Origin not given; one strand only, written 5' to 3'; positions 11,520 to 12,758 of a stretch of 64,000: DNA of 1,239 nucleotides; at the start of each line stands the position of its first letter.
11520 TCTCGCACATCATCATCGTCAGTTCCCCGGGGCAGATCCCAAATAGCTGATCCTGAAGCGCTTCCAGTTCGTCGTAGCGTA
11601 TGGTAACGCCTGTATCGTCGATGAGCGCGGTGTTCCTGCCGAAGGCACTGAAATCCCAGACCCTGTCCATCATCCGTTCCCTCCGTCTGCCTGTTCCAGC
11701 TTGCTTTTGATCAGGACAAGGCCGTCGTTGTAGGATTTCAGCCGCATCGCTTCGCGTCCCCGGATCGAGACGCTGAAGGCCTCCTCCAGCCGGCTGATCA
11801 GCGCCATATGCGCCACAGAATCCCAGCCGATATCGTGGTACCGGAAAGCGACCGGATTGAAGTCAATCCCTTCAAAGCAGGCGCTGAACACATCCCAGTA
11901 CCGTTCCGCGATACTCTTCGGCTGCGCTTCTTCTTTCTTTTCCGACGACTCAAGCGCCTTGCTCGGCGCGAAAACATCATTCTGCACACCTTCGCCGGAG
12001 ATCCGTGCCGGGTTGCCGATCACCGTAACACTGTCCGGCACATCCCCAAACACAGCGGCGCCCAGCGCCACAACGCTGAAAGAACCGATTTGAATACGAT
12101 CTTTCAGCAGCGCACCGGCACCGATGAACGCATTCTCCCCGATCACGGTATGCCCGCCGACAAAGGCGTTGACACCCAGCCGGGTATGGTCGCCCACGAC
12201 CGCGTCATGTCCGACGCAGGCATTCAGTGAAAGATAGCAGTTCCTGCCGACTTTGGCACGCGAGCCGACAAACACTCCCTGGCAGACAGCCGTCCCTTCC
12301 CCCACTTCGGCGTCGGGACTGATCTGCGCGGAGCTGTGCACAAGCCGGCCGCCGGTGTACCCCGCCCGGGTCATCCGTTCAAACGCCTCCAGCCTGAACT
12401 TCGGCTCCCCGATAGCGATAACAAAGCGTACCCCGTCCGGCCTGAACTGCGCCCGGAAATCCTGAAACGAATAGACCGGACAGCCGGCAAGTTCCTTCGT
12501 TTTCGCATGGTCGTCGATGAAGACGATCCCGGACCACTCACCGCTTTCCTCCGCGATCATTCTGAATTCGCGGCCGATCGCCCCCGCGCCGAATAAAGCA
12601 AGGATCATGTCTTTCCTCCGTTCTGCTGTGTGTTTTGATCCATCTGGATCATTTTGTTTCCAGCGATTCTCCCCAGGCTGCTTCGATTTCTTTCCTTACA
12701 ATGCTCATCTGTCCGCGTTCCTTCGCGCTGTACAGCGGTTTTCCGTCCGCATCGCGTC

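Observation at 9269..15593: Five-gene operon coupling an adenylation/carrier/acyltransferase cassette to an ABC exporter, an HD hydrolase and a wall-binding protein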

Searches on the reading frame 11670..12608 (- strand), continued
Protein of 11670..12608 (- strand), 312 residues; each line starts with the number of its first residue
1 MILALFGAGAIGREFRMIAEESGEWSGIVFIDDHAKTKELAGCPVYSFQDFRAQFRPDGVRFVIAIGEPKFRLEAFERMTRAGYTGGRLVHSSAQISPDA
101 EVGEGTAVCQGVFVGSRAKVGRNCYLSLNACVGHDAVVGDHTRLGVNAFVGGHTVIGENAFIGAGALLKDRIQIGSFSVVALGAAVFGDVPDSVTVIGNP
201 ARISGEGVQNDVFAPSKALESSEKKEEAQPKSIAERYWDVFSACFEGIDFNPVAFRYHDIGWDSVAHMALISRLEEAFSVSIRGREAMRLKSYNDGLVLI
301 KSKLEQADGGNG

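Call 21: search_protein_families(library=pfam, proteins=[L038:5612-6166:+, L038:6180-6923:+, L038:7442-7975:+, L038:8001-8654:+, L038:8626-9699:+, L038:9712-9954:+, L038:9954-11372:+, L038:11362-12063:+, L038:12060-13148:+, L038:13132-14337:+], max_evalue=0.001)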
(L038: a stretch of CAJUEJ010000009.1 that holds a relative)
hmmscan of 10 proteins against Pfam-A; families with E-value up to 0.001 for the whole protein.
L038:5612-6166:+ (184 aa): 2 families
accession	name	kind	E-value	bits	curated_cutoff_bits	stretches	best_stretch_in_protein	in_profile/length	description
PF00132.30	Hexapep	-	9.2e-13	47.7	27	1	93-125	3-35/36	Bacterial transferase hexapeptide (six repeats)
PF14602.12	Hexapep_2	-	3e-08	33.7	27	1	95-125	5-33/34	Hexapeptide repeat of succinyl-transferase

L038:6180-6923:+ (247 aa): 5 families
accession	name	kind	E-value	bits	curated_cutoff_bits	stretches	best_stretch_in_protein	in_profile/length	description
PF13561.12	adh_short_C2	-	5e-49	167.4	27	1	11-245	1-234/236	Enoyl-(Acyl carrier protein) reductase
PF00106.31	adh_short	-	2e-47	161.7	26.6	1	5-194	1-188/195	short chain dehydrogenase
PF23441.1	SDR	-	4.6e-10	39.8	27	1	2-246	5-255/258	SDR-like rossmann domain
PF08659.16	KR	-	4.5e-09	36.9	22.6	1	8-112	4-110/180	KR domain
PF01370.27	Epimerase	-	9.1e-06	25.7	20.9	1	8-172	2-159/240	NAD dependent epimerase/dehydratase family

L038:7442-7975:+ (177 aa): 1 family
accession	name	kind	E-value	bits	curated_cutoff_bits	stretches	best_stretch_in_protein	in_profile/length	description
PF01757.29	Acyl_transf_3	-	0.00015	21.4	31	1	6-160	158-324/326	Acyltransferase domain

L038:8001-8654:+ (217 aa): 4 families
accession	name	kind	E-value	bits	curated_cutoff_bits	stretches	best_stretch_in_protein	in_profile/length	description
PF00132.30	Hexapep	-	7.6e-14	51.2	27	1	119-150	1-32/36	Bacterial transferase hexapeptide (six repeats)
PF17836.7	PglD_N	-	1e-11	45.6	23.4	1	3-81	2-78/78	PglD N-terminal domain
PF25084.1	LbH_EIF2B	-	2.8e-09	37.4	54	2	107-190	9-89/105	EIF2B subunit epsilon LbH domain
PF25087.1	GMPPB_C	-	4.8e-05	23.5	39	1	92-164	13-83/110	GMPPB C-terminal domain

L038:8626-9699:+ (357 aa): 2 families
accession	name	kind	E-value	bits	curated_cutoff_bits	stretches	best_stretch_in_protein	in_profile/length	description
PF03102.20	NeuB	-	3.4e-76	256.3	22.1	1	52-283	1-239/241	NeuB family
PF08666.17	SAF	-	1.4e-10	42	21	1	299-356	1-62/63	SAF domain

L038:9712-9954:+ (80 aa): 0 families

L038:9954-11372:+ (472 aa): 1 family
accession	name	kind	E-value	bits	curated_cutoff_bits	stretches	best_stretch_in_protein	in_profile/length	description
PF00501.34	AMP-binding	-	1.2e-38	133.4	29.9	1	8-343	6-383/384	AMP-binding enzyme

L038:11362-12063:+ (233 aa): 3 families
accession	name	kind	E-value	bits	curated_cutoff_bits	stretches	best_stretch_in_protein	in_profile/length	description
PF00975.26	Thioesterase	-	6.2e-29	102.3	26.4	1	6-228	2-225/226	Thioesterase domain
PF12146.15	Hydrolase_4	-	0.00077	19.3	27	0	28-89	30-96/239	Serine aminopeptidase, S33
PF12697.13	Abhydrolase_6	-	0.00081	20.6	26.3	1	28-223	26-216/217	Alpha/beta hydrolase family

L038:12060-13148:+ (362 aa): 1 family
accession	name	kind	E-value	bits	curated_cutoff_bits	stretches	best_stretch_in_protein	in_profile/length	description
PF04443.18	LuxE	-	6.1e-49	167.4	24.9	1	4-362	19-390/391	Acyl-protein synthetase, LuxE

L038:13132-14337:+ (401 aa): 1 family
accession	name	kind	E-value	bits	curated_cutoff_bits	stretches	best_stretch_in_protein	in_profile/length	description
PF05893.19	LuxC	-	2.7e-29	102.7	21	1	87-251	87-248/401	Acyl-CoA reductase (LuxC)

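Call 29: search_protein_families(library=padloc, proteins=[window:11670-12608:-], max_evalue=0.01)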
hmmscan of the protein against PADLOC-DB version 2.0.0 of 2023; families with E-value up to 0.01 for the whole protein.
window:11670-12608:- (312 aa): 0 families

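Call 40: predict_structure(alignment_id=A1)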
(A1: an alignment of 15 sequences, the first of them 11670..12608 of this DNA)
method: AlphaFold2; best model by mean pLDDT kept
length: 312 residues; sequences in the alignment: 15
mean_pLDDT: 66.7   pTM: 0.64
mean pLDDT of the five models: 66.7, 62.9, 61.6, 60.5, 59.9
residues with pLDDT >= 90: 84; 70-90: 66; 50-70: 64; < 50: 98
segments of 3 or more residues with pLDDT < 50: 182-188, 196-229, 233-235, 244-269, 279-297, 310-312
pLDDT, mean of each block of 10 residues (from residue 1): 88 88 93 86 93 96 81 89 95 91 93 87 89 84 76 74 63 60 47 47 28 26 34 48 47 35 44 52 40 43 58 32
secondary structure, 60 per line:
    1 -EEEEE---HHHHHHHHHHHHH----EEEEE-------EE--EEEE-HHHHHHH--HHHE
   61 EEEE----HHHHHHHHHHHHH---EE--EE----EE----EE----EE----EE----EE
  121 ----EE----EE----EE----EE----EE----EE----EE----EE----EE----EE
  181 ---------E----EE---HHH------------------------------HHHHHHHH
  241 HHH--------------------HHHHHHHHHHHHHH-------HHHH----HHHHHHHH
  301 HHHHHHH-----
elements in order: E2-6 H10-22 E27-31 E43-46 H48-54 E60-64 H69-81 H233-243 H264-277 H285-288 H293-307
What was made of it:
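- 11673..11921 (-): Acyl carrier domain (aa 230-312) with the GWDSVAH motif; predicted phosphopantetheine Ser264 at 11817-11819. Four predicted helices, with helix II starting at Ser264 (call 40).
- On Acyl carrier protein superfamily: The model predicts four helices, with helix II starting at Ser264, but pLDDT is below 50 in this region (call 40).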

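Call 54: search_protein_families(library=ncbifam, proteins=[L006:12461-13816:-, L004:12384-13262:-, L011:10487-11992:+, L001:12353-12877:+], max_evalue=0.001)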
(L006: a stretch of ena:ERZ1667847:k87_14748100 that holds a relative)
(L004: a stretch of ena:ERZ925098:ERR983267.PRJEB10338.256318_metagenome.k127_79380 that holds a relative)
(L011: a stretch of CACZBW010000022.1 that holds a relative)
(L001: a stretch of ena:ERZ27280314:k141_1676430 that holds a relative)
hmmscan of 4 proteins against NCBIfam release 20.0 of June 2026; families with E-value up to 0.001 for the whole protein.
L006:12461-13816:- (451 aa): 1 family
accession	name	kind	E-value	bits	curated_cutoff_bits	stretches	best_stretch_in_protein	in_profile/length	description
TIGR00785.1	dass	subfamily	1.3e-25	90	198.6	2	197-446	191-442/444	DASS family sodium-coupled anion symporter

L004:12384-13262:- (292 aa): 12 families
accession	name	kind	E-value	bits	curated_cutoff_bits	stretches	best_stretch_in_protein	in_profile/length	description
NF050058.1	e_dPHAscl_type1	hypoth_equivalog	1.5e-07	31.2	150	0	121-246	84-201/276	extracellular catalytic domain type 1 short-chain-length polyhydroxyalkanoate depolymerase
NF047920.1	lactonase_UilS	equivalog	1.6e-07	31.3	400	1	47-155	7-112/285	UilS family quorum-quenching N-acyl-homoserine lactonase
NF051488.1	bifunc_PcaDC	exception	8.8e-07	28.4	390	0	211-279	181-250/375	bifunctional 3-oxoadipate enol-lactonase/4-carboxymuconolactone decarboxylase PcaDC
TIGR02427.1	protocat_pcaD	equivalog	1.8e-06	27.5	255.85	0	212-279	182-250/251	3-oxoadipate enol-lactonase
NF052610.1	macro_16_ester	equivalog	2.2e-05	24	420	1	217-271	217-272/281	alpha/beta fold macrolide esterase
TIGR01250.1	pro_imino_pep_2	subfamily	4.6e-05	23.1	167.65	0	64-175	25-130/288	proline iminopeptidase-family hydrolase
NF053683.1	esterase_mleBRB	exception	9.3e-05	22.1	585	1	220-272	216-269/280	BRB family alpha/beta fold macrolide esterase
NF041096.1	esterase_EstD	equivalog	0.00014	21.1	600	1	50-181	146-281/421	esterase EstD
NF045948.1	ProImpepThrmp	equivalog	0.00019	21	500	1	40-171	3-125/291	proline iminopeptidase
TIGR03611.1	RutD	equivalog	0.00022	20.7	238.5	0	167-280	143-256/258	pyrimidine utilization protein D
NF053684.1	esterase_mleBCA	exception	0.00033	19.9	570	0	218-273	219-275/281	BCA family alpha/beta fold macrolide esterase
NF053693.1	esterase_mleCBF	exception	0.00035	20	564.5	1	215-272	213-271/279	CBF family alpha/beta fold macrolide esterase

L011:10487-11992:+ (501 aa): 0 families

L001:12353-12877:+ (174 aa): 0 families

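Call 59: search_protein_families(library=pfam, proteins=[L039:90-1154:+, L039:1147-2253:+, L039:2264-3148:+, L039:3075-4193:+, L039:5649-7979:+, L039:8667-9158:+, L039:9160-10029:+, L039:9986-11026:+, L039:11023-12099:+, L039:12083-13276:+], max_evalue=0.0001)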
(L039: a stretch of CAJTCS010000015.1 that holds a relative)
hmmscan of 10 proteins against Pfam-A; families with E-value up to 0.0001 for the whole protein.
L039:90-1154:+ (354 aa): 4 families
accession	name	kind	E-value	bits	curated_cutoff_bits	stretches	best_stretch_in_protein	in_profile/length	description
PF01370.27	Epimerase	-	9.9e-35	120.5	20.9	1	31-277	1-240/240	NAD dependent epimerase/dehydratase family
PF16363.11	GDP_Man_Dehyd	-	3.5e-17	63.3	27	1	84-343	52-331/332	GDP-mannose 4,6 dehydratase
PF07993.18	NAD_binding_4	-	1.1e-06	28.5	20.1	1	100-235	86-231/258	Male sterility protein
PF01073.25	3Beta_HSD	-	3.9e-06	26.5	22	1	100-223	64-191/280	3-beta hydroxysteroid dehydrogenase/isomerase family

L039:1147-2253:+ (368 aa): 1 family
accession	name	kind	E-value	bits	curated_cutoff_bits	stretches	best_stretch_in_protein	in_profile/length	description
PF01041.23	DegT_DnrJ_EryC1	-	1e-96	324.8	19.8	1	17-363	7-359/360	DegT/DnrJ/EryC1/StrS aminotransferase family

L039:2264-3148:+ (294 aa): 2 families
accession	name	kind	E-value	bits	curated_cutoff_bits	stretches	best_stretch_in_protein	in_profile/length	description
PF00483.29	NTP_transferase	-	5.8e-71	239.4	21.2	1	2-240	1-243/245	Nucleotidyl transferase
PF12804.13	NTP_transf_3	-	6.8e-09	36.5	27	1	3-132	1-119/160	MobA-like NTP transferase domain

L039:3075-4193:+ (372 aa): 6 families
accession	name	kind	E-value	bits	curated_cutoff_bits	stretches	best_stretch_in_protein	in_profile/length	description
PF16363.11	GDP_Man_Dehyd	-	4.9e-86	289.6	27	1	37-342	1-332/332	GDP-mannose 4,6 dehydratase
PF01370.27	Epimerase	-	7.4e-68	229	20.9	1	36-278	1-240/240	NAD dependent epimerase/dehydratase family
PF02719.21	Polysacc_synt_2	-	3.4e-14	53.2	20.2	1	36-160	1-130/293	Polysaccharide biosynthesis protein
PF01073.25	3Beta_HSD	-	1.3e-13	51.1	22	1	37-257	1-220/280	3-beta hydroxysteroid dehydrogenase/isomerase family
PF04321.23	RmlD_sub_bind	-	1.8e-12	47.4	27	1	34-220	1-155/287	RmlD substrate binding domain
PF07993.18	NAD_binding_4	-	3.1e-11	43.4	20.1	1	38-215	1-206/258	Male sterility protein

L039:5649-7979:+ (776 aa): 2 families
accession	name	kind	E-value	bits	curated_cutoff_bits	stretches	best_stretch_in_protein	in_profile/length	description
PF04443.18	LuxE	-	4.8e-53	180.9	24.9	1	10-360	22-385/391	Acyl-protein synthetase, LuxE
PF05893.19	LuxC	-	5.6e-28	98.4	21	1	454-633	84-255/401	Acyl-CoA reductase (LuxC)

L039:8667-9158:+ (163 aa): 1 family
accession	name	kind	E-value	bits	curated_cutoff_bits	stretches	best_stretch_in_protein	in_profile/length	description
PF07977.19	FabA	-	8.2e-19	68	23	1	21-141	2-137/138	FabA-like domain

L039:9160-10029:+ (289 aa): 4 families
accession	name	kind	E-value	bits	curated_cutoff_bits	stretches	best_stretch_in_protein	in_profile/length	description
PF13561.12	adh_short_C2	-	2e-63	214.6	27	1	13-244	5-234/236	Enoyl-(Acyl carrier protein) reductase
PF00106.31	adh_short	-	1.3e-54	185.1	26.6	1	5-198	1-192/195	short chain dehydrogenase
PF08659.16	KR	-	9.1e-11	42.4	22.6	1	8-158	4-152/180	KR domain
PF23441.1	SDR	-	4.3e-08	33.3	27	1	7-195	10-201/258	SDR-like rossmann domain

L039:9986-11026:+ (346 aa): 2 families
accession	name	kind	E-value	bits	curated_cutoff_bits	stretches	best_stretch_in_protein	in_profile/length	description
PF03102.20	NeuB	-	3e-78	263.1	22.1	1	36-267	1-239/241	NeuB family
PF08666.17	SAF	-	7.2e-08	33.3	21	1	283-333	1-55/63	SAF domain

L039:11023-12099:+ (358 aa): 1 family
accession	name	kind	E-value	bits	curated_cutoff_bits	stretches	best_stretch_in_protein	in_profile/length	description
PF04443.18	LuxE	-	2e-46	159.1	24.9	1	10-355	26-387/391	Acyl-protein synthetase, LuxE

L039:12083-13276:+ (397 aa): 1 family
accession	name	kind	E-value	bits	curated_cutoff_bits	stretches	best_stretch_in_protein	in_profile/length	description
PF05893.19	LuxC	-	3.2e-28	99.2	21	1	56-253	61-251/401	Acyl-CoA reductase (LuxC)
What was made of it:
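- Closest known: Vibrio cholerae O1 tetronate genes VC0248-VC0252. Same: The intermediate loci L038 and L039 also carry LuxE/LuxC-type genes (calls 21, 59).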

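Call 87: fold_search(model_id=the predicted structure, library=pdb)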
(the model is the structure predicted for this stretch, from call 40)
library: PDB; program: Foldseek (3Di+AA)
matches with E <= 10: 1265; with E <= 0.001: 174
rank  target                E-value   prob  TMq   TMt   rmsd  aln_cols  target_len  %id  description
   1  4m99_B                2.3e-14  1.00  0.59  0.89   1.6       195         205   28  Acetyltransferase domain of PglB from Neisseria gonorrhoeae FA1090 in complex with acetyl coenzyme A (released 2013-10-02)
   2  4m98                  4.4e-14  1.00  0.60  0.90   2.0       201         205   29  Acetyltransferase domain of PglB from Neisseria gonorrhoeae FA1090 (released 2013-10-02)
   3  4eaa                  2.9e-13  1.00  0.60  0.87   2.7       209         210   29  X-ray crystal structure of the H141N mutant of perosamine N-acetyltransferase from Caulobacter crescentus in complex wit (released 2012-04-04)
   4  4m99_A                4.2e-13  1.00  0.60  0.89   2.1       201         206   29  Acetyltransferase domain of PglB from Neisseria gonorrhoeae FA1090 in complex with acetyl coenzyme A (released 2013-10-02)
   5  4eab                  1.1e-12  1.00  0.60  0.87   2.7       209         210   29  X-ray crystal structure of the H141A mutant of GDP-perosamine N-acetyl transferase from Caulobacter crescentus in comple (released 2012-04-04)
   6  3bsy_A                2.6e-12  1.00  0.44  0.70   6.3       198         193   23  PglD from Campylobacter jejuni, NCTC 11168, in complex with acetyl coenzyme A (released 2008-07-29)
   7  4ea7                  2.7e-12  1.00  0.59  0.87   2.8       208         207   29  X-ray crystal structure of PerB from Caulobacter crescentus in complex with CoA and GDP-perosamine at 1.0 Angstrom resol (released 2012-04-04)
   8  7l7z                  2.8e-12  1.00  0.60  0.85   2.6       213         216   26  x-ray structure of the N-acetyltransferase Pcryo_0637 from psychrobacter cryohalolentis in the presence of coenzyme A an (released 2021-03-03)
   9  4m9c_E                4.3e-12  1.00  0.60  0.87   2.6       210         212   30  WeeI from Acinetobacter baumannii AYE (released 2013-10-02)
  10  4m9c_B                4.6e-12  1.00  0.58  0.84   2.7       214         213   30  WeeI from Acinetobacter baumannii AYE (released 2013-10-02)
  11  4m9c_D                7.8e-12  1.00  0.58  0.84   2.7       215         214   30  WeeI from Acinetobacter baumannii AYE (released 2013-10-02)
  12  2vhe_A                1.4e-11  1.00  0.49  0.77   4.6       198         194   23  PglD-CoA complex: An acetyl transferase from Campylobacter jejuni (released 2008-01-29)
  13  7l7y                  1.5e-11  1.00  0.60  0.84   2.6       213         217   26  x-ray structure of the N-acetyltransferase Pcryo_0637 from psychrobacter cryohalolentis in the presence of UDP and acety (released 2021-03-03)
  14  4m9c_A                1.9e-11  1.00  0.59  0.84   2.9       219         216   30  WeeI from Acinetobacter baumannii AYE (released 2013-10-02)
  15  3bfp                  3.1e-11  1.00  0.42  0.70   6.2       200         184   22  Crystal Structure of apo-PglD from Campylobacter jejuni (released 2008-01-22)
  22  4ihg_A                7.2e-06  1.00  0.25  0.23  12.9       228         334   16  Chasing Acyl Carrier Protein Through a Catalytic Cycle of Lipid A Production (released 2013-11-13)
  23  4ihf_D                1.0e-05  1.00  0.25  0.23  13.4       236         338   15  Chasing Acyl Carrier Protein Through a Catalytic Cycle of Lipid A Production (released 2013-11-13)
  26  4ihg_C                1.2e-05  1.00  0.25  0.24  12.7       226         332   15  Chasing Acyl Carrier Protein Through a Catalytic Cycle of Lipid A Production (released 2013-11-13)
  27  4ihg_E                1.4e-05  1.00  0.26  0.24  12.8       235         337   14  Chasing Acyl Carrier Protein Through a Catalytic Cycle of Lipid A Production (released 2013-11-13)
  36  4ihg_B                3.4e-05  1.00  0.26  0.24  13.3       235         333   15  Chasing Acyl Carrier Protein Through a Catalytic Cycle of Lipid A Production (released 2013-11-13)
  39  4ihf_B                4.6e-05  1.00  0.25  0.24  13.1       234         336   14  Chasing Acyl Carrier Protein Through a Catalytic Cycle of Lipid A Production (released 2013-11-13)
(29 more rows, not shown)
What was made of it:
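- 11994..12608 (-): PglD/NeuD/PerB-class left-handed beta-helix N-acyltransferase domain (aa 1-205); catalytic His134 at 12207-12209. Foldseek TM 0.84-0.90 to PglB-ATD, PerB, WeeI and VioB (call 87).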

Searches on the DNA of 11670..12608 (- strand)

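Call 83: search_rna_families(sources=[L004, L006, L015, L016, L022, L025, L029, L033, L031], threshold=gathering)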
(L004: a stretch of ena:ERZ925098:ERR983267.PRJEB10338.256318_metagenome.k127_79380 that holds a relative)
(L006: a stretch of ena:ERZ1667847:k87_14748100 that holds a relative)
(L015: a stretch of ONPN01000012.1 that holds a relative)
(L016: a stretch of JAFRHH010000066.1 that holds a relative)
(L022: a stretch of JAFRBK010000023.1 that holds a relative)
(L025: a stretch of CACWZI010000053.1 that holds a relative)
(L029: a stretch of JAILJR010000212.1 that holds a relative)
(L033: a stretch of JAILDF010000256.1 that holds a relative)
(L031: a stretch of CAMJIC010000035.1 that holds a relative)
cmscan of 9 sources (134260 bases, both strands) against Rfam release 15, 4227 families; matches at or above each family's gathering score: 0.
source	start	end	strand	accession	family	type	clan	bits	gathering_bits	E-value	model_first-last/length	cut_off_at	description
